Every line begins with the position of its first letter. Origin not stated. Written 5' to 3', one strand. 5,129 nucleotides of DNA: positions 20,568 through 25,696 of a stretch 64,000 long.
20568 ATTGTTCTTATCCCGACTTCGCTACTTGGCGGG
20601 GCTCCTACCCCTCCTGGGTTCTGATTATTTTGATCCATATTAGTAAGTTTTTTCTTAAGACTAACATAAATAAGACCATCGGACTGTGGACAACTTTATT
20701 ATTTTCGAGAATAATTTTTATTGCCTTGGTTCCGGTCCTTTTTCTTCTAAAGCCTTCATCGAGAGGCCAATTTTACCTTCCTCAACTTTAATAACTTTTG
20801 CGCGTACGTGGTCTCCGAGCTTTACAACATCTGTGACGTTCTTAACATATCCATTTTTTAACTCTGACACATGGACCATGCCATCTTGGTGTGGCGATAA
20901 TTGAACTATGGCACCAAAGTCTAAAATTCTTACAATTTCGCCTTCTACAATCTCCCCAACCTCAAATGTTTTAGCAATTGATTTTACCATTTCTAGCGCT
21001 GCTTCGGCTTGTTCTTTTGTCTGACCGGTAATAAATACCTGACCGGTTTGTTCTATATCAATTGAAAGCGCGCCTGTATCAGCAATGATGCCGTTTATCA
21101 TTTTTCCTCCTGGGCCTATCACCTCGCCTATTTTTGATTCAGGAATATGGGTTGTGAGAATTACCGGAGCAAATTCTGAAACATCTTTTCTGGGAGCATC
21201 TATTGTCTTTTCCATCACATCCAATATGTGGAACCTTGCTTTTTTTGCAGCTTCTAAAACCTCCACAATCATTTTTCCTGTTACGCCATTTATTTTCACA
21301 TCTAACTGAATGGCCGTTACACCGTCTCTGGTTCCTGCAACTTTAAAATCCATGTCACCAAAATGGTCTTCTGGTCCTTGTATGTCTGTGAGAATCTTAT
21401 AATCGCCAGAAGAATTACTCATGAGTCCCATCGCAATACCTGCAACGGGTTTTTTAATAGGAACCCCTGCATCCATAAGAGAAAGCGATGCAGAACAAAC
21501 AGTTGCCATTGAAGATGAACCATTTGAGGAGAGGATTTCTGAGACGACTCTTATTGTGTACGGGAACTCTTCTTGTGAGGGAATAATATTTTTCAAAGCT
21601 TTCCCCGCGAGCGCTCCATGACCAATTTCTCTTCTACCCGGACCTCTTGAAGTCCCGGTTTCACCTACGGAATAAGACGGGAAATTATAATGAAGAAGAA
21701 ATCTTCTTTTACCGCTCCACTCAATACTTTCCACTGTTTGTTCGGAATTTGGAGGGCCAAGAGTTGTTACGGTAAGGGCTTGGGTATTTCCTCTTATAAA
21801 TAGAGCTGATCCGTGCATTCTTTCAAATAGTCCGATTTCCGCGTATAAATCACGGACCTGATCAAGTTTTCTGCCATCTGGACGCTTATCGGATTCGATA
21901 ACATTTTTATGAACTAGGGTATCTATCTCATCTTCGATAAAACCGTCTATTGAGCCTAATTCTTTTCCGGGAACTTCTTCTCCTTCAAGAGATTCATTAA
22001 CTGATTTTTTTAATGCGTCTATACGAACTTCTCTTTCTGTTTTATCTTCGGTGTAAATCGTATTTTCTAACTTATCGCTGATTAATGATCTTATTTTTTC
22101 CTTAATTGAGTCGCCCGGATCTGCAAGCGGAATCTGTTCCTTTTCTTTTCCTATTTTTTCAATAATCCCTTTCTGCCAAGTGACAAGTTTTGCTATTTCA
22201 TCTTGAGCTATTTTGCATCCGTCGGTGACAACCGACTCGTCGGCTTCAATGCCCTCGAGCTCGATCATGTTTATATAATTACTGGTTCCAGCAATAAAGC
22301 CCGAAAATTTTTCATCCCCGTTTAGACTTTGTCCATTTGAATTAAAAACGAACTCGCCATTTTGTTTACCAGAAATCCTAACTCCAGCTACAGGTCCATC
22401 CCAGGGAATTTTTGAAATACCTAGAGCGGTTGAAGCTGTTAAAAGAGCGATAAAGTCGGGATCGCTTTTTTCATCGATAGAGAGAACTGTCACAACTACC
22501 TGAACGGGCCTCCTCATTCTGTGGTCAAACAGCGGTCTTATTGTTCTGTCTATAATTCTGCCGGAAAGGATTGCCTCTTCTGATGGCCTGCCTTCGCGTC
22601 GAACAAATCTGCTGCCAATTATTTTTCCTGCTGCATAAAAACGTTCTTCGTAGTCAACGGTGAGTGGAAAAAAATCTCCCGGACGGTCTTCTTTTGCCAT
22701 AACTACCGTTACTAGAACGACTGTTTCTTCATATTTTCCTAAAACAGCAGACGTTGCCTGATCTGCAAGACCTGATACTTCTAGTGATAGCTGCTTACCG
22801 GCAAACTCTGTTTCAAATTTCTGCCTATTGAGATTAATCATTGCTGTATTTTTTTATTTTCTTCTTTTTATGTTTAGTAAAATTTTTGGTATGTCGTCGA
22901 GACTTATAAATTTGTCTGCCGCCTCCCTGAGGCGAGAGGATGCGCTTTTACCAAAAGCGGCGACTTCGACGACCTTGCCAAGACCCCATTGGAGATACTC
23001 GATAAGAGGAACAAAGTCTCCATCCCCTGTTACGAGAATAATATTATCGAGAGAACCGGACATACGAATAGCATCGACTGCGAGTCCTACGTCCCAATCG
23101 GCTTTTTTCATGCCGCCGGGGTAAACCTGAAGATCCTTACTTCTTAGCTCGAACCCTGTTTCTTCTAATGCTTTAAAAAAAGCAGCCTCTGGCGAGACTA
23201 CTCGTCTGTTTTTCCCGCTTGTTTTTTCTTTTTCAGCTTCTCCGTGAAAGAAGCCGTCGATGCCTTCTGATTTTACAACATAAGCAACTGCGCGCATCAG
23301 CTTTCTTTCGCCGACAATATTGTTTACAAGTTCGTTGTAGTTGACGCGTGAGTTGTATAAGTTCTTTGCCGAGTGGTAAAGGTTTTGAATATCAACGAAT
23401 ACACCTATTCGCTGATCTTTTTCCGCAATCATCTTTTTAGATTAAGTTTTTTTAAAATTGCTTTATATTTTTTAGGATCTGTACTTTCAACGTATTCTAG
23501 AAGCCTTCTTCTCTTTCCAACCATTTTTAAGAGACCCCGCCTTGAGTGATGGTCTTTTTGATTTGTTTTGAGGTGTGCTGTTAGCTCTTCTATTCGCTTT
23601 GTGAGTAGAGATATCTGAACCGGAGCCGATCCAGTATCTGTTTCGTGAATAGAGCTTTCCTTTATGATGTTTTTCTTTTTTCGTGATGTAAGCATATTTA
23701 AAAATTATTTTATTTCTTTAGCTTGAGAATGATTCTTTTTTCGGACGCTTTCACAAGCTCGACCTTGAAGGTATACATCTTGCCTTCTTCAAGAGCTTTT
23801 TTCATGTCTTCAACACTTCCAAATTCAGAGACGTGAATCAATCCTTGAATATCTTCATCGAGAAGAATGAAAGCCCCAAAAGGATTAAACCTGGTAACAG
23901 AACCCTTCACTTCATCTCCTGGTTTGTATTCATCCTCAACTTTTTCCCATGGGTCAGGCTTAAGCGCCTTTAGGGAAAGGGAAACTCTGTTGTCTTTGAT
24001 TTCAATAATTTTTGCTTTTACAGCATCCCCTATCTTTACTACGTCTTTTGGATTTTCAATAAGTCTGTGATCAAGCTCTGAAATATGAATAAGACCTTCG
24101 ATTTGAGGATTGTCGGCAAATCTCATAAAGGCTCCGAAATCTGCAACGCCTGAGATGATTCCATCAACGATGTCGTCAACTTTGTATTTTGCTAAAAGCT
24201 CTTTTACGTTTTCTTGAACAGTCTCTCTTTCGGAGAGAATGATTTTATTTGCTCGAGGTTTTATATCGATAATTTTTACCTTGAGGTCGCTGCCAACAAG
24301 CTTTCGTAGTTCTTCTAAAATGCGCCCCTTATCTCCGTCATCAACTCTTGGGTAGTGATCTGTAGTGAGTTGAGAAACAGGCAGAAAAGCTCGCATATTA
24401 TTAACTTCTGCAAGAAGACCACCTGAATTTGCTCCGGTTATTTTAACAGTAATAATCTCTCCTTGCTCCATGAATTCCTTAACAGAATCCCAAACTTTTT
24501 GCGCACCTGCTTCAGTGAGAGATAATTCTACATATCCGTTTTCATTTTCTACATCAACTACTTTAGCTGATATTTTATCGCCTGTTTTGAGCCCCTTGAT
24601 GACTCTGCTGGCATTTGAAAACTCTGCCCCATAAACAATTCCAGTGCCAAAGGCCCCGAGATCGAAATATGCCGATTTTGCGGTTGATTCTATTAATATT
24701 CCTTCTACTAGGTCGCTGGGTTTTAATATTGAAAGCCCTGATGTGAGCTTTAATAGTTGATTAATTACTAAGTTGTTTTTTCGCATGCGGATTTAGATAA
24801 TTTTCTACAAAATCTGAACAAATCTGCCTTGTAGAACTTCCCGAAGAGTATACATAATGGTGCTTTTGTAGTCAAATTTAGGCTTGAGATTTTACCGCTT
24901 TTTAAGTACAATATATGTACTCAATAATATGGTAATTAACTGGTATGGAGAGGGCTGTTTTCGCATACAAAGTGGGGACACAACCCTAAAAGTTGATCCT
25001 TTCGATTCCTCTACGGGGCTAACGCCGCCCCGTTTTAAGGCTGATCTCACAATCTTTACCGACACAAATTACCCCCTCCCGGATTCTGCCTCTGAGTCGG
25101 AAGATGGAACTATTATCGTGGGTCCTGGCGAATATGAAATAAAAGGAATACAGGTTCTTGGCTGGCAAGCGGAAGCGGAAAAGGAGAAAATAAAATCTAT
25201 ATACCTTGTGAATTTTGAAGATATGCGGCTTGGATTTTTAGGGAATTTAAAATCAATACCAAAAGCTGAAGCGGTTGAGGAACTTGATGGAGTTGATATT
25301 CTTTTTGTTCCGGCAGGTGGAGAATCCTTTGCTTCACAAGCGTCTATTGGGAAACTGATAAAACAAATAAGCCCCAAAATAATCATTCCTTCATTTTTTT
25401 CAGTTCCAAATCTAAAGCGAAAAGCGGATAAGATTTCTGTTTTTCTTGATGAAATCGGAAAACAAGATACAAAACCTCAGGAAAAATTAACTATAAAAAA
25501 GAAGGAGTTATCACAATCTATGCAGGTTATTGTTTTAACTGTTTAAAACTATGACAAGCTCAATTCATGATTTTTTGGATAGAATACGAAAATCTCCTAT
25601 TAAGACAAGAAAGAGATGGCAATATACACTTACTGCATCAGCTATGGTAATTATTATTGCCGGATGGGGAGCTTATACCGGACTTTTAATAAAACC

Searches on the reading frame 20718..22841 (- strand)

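Call 26: search_protein_families(library=pfam, proteins=[window:20718-22841:-], max_evalue=0.01)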
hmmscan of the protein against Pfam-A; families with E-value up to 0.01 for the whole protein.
window:20718-22841:- (707 aa): 5 families
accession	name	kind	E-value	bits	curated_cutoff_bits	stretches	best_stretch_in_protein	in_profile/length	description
PF01138.27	RNase_PH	-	1.7e-48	164.8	25.5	2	328-461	1-130/130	3' exoribonuclease family, domain 1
PF00575.29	S1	-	1.8e-15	57.5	22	1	626-695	2-73/74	S1 RNA binding domain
PF00013.35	KH_1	-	1.4e-11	44.4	21.5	1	563-620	3-65/66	KH domain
PF03726.19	PNPase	-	4.7e-08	33.8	24.6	1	246-325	2-81/81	Polyribonucleotide nucleotidyltransferase, RNA binding domain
PF03725.20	RNase_PH_C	-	1.1e-05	25.7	20.8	1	465-535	2-67/67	3' exoribonuclease family, domain 2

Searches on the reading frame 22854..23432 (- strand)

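Call 26: search_protein_families(library=pfam, proteins=[window:22854-23432:-], max_evalue=0.01)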
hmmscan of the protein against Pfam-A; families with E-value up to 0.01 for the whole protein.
window:22854-23432:- (192 aa): 1 family
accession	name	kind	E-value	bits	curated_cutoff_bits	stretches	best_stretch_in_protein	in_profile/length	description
PF01936.24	NYN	-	2.4e-32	112.9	24.2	1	8-179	1-145/145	NYN domain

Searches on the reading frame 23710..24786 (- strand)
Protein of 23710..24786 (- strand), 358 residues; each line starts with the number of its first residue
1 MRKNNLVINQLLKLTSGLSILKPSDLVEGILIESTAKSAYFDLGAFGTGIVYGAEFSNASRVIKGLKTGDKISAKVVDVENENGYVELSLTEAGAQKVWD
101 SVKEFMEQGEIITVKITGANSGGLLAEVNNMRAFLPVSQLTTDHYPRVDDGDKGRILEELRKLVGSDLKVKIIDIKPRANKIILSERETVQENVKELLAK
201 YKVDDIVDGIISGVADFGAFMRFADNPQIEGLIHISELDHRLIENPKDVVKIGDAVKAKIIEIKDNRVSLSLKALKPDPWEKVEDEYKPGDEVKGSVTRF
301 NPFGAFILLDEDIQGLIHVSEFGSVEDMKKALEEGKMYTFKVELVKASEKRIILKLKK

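Call 26: search_protein_families(library=pfam, proteins=[window:23710-24786:-], max_evalue=0.01)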
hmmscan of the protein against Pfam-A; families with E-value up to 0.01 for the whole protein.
window:23710-24786:- (358 aa): 4 families
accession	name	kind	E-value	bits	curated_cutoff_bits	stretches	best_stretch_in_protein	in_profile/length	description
PF00575.29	S1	-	2.8e-44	149.8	22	4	200-272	1-73/74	S1 RNA binding domain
PF23459.1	S1_RRP5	-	5.2e-08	33.8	27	0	205-272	5-72/72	RRP5 S1 domain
PF21543.3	CvfB_2nd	-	5e-05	23.6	27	0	251-273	52-75/76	Virulence regulatory factor CvfB, second domain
PF21710.3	Spt6_S1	-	0.00011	22.9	27.5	0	226-272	37-84/91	Spt6, S1/OB domain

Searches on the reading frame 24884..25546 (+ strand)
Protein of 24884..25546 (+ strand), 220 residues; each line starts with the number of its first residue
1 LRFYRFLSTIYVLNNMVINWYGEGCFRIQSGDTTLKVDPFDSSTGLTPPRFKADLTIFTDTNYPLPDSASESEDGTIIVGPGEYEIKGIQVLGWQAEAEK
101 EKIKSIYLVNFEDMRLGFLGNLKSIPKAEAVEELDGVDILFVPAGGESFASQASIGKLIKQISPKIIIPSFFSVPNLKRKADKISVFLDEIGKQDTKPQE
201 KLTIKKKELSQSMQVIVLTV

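Call 26: search_protein_families(library=pfam, proteins=[window:24884-25546:+], max_evalue=0.01)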
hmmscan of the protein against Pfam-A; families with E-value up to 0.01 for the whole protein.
window:24884-25546:+ (220 aa): 1 family
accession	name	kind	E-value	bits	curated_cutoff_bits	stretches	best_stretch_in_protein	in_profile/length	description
PF13483.12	Lactamase_B_3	-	2.4e-22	80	24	1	18-169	2-158/160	Beta-lactamase superfamily domain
